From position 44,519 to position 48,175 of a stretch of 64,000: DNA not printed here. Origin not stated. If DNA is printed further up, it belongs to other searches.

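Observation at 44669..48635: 1118-aa secreted mosaic protein (PG-binding, four Cys-rich repeats, LamG, SGNH esterase, unknown C-terminal domain) with a PG-binding coiled-coil neighbour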

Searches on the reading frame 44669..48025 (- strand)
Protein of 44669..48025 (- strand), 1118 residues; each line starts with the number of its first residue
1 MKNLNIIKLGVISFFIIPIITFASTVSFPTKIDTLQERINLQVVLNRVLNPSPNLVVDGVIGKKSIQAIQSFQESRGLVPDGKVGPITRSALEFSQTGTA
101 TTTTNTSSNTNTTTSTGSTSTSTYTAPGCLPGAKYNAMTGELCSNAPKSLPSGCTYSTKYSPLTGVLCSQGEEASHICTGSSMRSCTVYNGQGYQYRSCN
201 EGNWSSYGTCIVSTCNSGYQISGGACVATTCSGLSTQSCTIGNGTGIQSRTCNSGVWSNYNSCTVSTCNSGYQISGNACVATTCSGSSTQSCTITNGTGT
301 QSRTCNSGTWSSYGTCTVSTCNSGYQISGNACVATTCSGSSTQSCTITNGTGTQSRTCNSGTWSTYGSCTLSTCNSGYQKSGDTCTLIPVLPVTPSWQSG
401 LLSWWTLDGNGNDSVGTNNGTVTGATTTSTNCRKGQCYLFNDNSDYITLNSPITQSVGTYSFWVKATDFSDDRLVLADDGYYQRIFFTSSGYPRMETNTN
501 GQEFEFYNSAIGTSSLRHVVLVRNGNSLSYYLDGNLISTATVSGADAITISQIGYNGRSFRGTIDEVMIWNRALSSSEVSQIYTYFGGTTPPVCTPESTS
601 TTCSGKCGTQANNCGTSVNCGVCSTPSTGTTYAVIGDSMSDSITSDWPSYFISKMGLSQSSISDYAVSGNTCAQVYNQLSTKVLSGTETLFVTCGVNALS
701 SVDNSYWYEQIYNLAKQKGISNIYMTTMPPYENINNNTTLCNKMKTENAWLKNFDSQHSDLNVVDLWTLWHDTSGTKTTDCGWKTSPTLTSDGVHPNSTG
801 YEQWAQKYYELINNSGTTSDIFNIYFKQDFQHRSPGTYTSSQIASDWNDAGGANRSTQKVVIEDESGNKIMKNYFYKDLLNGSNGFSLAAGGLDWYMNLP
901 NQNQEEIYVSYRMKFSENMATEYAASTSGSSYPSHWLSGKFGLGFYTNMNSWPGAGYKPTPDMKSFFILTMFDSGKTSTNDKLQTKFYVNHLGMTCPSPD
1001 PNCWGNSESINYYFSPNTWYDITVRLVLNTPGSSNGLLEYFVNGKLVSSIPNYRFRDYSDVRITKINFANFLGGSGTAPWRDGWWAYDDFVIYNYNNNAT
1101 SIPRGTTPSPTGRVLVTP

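Call 3: search_protein_families(library=pfam, proteins=[window:44669-48025:-], max_evalue=1)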
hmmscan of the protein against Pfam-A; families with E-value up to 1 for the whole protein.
window:44669-48025:- (1118 aa): 9 families
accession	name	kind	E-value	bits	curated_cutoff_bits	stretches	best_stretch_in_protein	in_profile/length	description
PF13385.13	Laminin_G_3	-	2e-18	67.4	27.6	1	442-580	2-151/151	Concanavalin A-like lectin/glucanases superfamily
PF21294.4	Polysacc_lyase_14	-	1.9e-09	38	27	1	1011-1077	134-200/215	Polysaccharide lyase 14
PF01471.23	PG_binding_1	-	2.6e-08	34.4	23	1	36-92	3-57/57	Putative peptidoglycan binding domain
PF13472.12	Lipase_GDSL_2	-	3.8e-07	31.2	32.9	1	635-802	2-177/178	GDSL-like Lipase/Acylhydrolase family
PF00657.28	Lipase_GDSL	-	1.5e-05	25.7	23.6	1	634-806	3-206/208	GDSL-like Lipase/Acylhydrolase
PF17182.10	OSK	-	2.9e-05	23.8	27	1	664-788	49-172/202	OSK domain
PF09374.15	PG_binding_3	-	0.002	18.7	24.6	0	45-70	6-32/76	Predicted Peptidoglycan domain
PF12662.13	cEGF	-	0.011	16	26.6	0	267-280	5-20/24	Complement Clr-like EGF-like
PF18836.7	B_solenoid_ydck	-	0.13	12.7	30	0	273-280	2-9/17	YdcK Beta solenoid repeat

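Call 4: search_protein_families(library=ncbifam, proteins=[window:44669-48025:-], max_evalue=1)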
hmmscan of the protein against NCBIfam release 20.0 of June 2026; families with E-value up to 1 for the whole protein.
window:44669-48025:- (1118 aa): 2 families
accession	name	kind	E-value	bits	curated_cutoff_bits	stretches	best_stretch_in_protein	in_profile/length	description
TIGR02869.1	spore_SleB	equivalog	2.6e-05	24.2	236.5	1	56-109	32-85/201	spore cortex-lytic enzyme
NF007891.0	PRK10594.1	equivalog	0.025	13.4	425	1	55-101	312-358/617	L,D-transpeptidase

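Call 7: find_homologous_proteins(query=window:44669-48025:-, max_evalue=0.00001)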
Query window:44669-48025:- (1118 aa): 73 proteins with E <= 0.00001 among 8000 candidates.
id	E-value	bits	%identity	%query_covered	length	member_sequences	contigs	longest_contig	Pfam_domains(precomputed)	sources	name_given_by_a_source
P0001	1.3e-293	995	54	19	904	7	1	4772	-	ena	-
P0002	6.3e-184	632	53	19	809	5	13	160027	-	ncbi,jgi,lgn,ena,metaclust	metaclust:\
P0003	4.9e-136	473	43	32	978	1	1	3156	PF13385.14,PF01471.24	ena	-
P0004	4.1e-122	427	75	14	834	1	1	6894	PF14099.14,PF13385.14,PF01471.24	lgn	-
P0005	4.4e-119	417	42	20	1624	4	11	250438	PF08309.18,PF16841.12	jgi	jgi:hypothetical protein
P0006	2.6e-113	398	61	19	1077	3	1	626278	PF12662.14,PF17161.11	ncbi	-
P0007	3.0e-107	378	40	23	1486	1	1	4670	PF08309.18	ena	-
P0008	8.5e-102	360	46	19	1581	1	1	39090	PF08309.18,PF16841.12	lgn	-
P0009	2.2e-98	349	63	13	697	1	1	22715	PF23416.2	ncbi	ncbi:MAG: DUF7107 domain-containing protein [Nanobdellota archaeon]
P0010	2.7e-98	348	40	19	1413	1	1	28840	-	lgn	-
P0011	8.0e-98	347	68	20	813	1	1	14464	PF12662.14,PF23416.2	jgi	jgi:hypothetical protein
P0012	3.3e-97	345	67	17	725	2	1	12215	PF13385.14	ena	-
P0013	2.3e-95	339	45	19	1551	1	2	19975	PF16841.12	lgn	-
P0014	2.9e-93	332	34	34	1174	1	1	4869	-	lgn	-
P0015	5.4e-90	321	59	25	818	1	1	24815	PF13229.13,PF01471.24,PF05048.20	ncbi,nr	ncbi:MAG TPA: right-handed parallel beta-helix repeat-containing protein [Candidatus Paceibacterota 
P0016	2.5e-85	305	54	21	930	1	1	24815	PF13229.13,PF01471.24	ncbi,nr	ncbi:MAG TPA: right-handed parallel beta-helix repeat-containing protein [Candidatus Paceibacterota 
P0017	9.7e-84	300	56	29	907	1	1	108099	PF02368.25,PF01471.24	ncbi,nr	ncbi:MAG TPA: Ig-like domain-containing protein [Candidatus Paceibacterota bacterium]|nr:Ig-like dom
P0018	5.1e-81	291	69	15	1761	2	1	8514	PF01471.24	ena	-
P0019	2.6e-80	289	54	14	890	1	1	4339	PF09374.16,PF01471.24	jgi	-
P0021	2.6e-67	246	45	29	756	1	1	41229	PF01471.24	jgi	-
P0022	9.2e-67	244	58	12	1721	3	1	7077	PF09374.16,PF01471.24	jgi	-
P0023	4.8e-66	242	59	19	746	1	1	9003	PF22842.4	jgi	jgi:hypothetical protein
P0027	3.2e-54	202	41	15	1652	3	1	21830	PF00754.32,PF13229.13,PF09374.16,PF22633.4,PF01471.24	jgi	-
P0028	2.0e-51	193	40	18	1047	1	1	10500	PF01471.24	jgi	jgi:peptidoglycan hydrolase-like protein with peptidoglycan-binding domain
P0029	3.3e-50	189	44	20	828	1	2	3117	PF09374.16,PF22842.4,PF01471.24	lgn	-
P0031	1.2e-43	167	69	5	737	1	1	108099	PF16380.11,PF22842.4,PF01471.24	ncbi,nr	ncbi:MAG TPA: peptidoglycan-binding protein [Candidatus Paceibacterota bacterium]|nr:peptidoglycan-b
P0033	2.6e-43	166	38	19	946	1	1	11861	PF09374.16,PF01471.24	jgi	jgi:peptidoglycan hydrolase-like protein with peptidoglycan-binding domain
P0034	2.8e-43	166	67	10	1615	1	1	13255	PF13385.14,PF22842.4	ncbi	ncbi:MAG: right-handed parallel beta-helix repeat-containing protein [Candidatus Woesearchaeota arch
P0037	8.0e-38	148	44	21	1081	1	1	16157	PF09374.16,PF01471.24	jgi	-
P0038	2.8e-35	140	32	17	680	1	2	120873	PF22925.4,PF13385.14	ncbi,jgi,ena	-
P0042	8.9e-33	131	52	9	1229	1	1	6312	PF00754.32,PF22633.4,PF14099.14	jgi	jgi:hypothetical protein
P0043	4.7e-31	126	51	15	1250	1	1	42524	PF13229.13,PF07691.18,PF17957.8,PF01471.24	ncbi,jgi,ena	ncbi:MAG: peptidoglycan-binding protein [Candidatus Paceibacterota bacterium]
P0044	7.6e-30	122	50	14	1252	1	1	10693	PF13229.13,PF09374.16,PF16126.12,PF01471.24,PF05048.20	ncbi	-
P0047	1.8e-25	107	71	7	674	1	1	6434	PF08823.17,PF01471.24,PF00041.28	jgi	-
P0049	1.9e-24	104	55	9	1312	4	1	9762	PF00754.32,PF13229.13,PF09374.16,PF22633.4,PF01471.24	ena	-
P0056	6.1e-17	79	28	22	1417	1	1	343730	PF01839.30,PF07686.24,PF01833.31,PF15907.12,PF13385.14,PF00047.32,PF22091.3,PF02210.32,PF12256.15,PF07679.23,PF13895.13,PF13927.13,PF13517.13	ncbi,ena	-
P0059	5.3e-16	76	29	16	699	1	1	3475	PF22925.4,PF13385.14,PF02973.23,PF02210.32,PF00054.31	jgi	jgi:hypothetical protein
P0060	5.9e-14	69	32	17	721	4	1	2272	PF00354.25,PF13385.14,PF02973.23,PF02210.32,PF00054.31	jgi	jgi:hypothetical protein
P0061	2.9e-12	63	25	17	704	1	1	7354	PF07953.21,PF13385.14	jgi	-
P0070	2.0e-6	44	48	11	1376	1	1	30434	PF00395.26,PF01471.24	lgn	-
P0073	8.8e-6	42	54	5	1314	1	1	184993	PF13472.13,PF00657.29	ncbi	-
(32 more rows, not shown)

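Call 27: search_protein_families(library=pfam, proteins=[P0009, P0011, P0023, P0006], max_evalue=10)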
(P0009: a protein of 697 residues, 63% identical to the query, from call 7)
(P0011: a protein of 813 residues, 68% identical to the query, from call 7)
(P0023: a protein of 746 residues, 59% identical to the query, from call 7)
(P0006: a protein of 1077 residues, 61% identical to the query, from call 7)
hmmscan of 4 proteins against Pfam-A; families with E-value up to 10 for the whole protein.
P0009 (697 aa): 2 families
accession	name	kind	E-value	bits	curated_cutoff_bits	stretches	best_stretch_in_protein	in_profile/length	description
PF23416.1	DUF7107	-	2.3e-10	41.1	24.6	3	478-524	2-47/48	Domain of unknown function (DUF7107)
PF21164.2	Dumpy_DPY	-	2.1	8.8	27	5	506-526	4-24/24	Dumpy, DPY module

P0011 (813 aa): 4 families
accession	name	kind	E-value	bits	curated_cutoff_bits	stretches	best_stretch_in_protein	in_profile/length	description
PF23416.1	DUF7107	-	1.8e-09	38.2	24.6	4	589-638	2-47/48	Domain of unknown function (DUF7107)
PF12662.13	cEGF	-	6e-06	26.4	26.6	5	480-493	5-20/24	Complement Clr-like EGF-like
PF22996.2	C2H2-2nd_BIRD-IDD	-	0.34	11.4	27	0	569-582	6-19/35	BIRD-IDD transcription factor, second C2H2 zinc finger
PF21164.2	Dumpy_DPY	-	0.71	10.3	27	3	256-275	2-21/24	Dumpy, DPY module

P0023 (746 aa): 2 families
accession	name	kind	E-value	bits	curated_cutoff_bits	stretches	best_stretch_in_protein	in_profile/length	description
PF12946.13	EGF_MSP1_1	-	5.2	7.6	27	1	265-277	25-37/37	MSP1 EGF domain 1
PF22676.1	GalA_N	-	9.8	6.4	27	0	412-423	37-48/133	Alpha-galactosidase, N-terminal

P0006 (1077 aa): 4 families
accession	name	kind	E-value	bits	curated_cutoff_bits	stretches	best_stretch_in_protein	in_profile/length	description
PF12662.13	cEGF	-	9.4e-11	41.8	26.6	5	481-494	5-20/24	Complement Clr-like EGF-like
PF17161.10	DUF5123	-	1e-06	30.3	35.1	1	959-1047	4-103/113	Domain of unknown function (DUF5123)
PF17656.6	ChapFlgA_N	-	0.46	11.3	27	0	428-449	43-64/77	FlgA N-terminal domain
PF12946.13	EGF_MSP1_1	-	0.96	9.9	27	0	482-494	25-37/37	MSP1 EGF domain 1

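Call 40: find_encoding_contigs(protein=window:44669-48025:-, flank=3000, max_places=5)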
Protein window:44669-48025:- (1118 aa): no gene with exactly this product is on record in the collection.

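Call 41: find_encoding_contigs(protein=P0004, flank=5000, max_places=3)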
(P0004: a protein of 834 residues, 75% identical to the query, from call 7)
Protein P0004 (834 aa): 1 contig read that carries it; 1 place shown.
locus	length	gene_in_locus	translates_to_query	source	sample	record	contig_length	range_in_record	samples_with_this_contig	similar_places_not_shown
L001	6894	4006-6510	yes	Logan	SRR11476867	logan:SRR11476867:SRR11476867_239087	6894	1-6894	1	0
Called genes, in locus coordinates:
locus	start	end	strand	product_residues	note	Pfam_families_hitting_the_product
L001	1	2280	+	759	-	?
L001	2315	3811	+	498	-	PF02652:Lactate_perm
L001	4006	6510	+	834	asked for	PF01471:PG_binding_1, PF13385:Laminin_G_3, PF14099:Polysacc_lyase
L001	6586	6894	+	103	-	?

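Call 44: search_protein_families(library=pfam, proteins=[L001:1-2280:+, L001:6586-6894:+, P0004], max_evalue=0.01)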
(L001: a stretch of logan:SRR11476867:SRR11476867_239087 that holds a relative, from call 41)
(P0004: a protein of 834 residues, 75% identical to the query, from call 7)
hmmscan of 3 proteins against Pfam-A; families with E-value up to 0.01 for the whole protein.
L001:1-2280:+ (759 aa): 1 family
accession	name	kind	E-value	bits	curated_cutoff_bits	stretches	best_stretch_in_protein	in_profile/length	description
PF07940.18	Hepar_II_III_C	-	0.007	16.3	24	0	390-439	36-89/237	Heparinase II/III-like, C-terminal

L001:6586-6894:+ (103 aa): 1 family
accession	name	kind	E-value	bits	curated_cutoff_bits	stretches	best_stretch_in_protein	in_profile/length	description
PF15993.10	Fuseless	-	0.0029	17.5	25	1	25-71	241-285/298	Fuseless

P0004 (834 aa): 5 families
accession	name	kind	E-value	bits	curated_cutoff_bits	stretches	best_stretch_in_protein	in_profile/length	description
PF13385.13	Laminin_G_3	-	5.7e-21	75.7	27.6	1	228-392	2-151/151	Concanavalin A-like lectin/glucanases superfamily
PF01471.23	PG_binding_1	-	1.6e-10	41.5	23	1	36-92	3-57/57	Putative peptidoglycan binding domain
PF14099.13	Polysacc_lyase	-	8.3e-09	36.1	29.9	1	630-759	47-178/210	Polysaccharide lyase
PF09374.15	PG_binding_3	-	0.00044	20.8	24.6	0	78-98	17-37/76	Predicted Peptidoglycan domain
PF02210.31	Laminin_G_2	-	0.0019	19.1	22.9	1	305-379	46-121/126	Laminin G domain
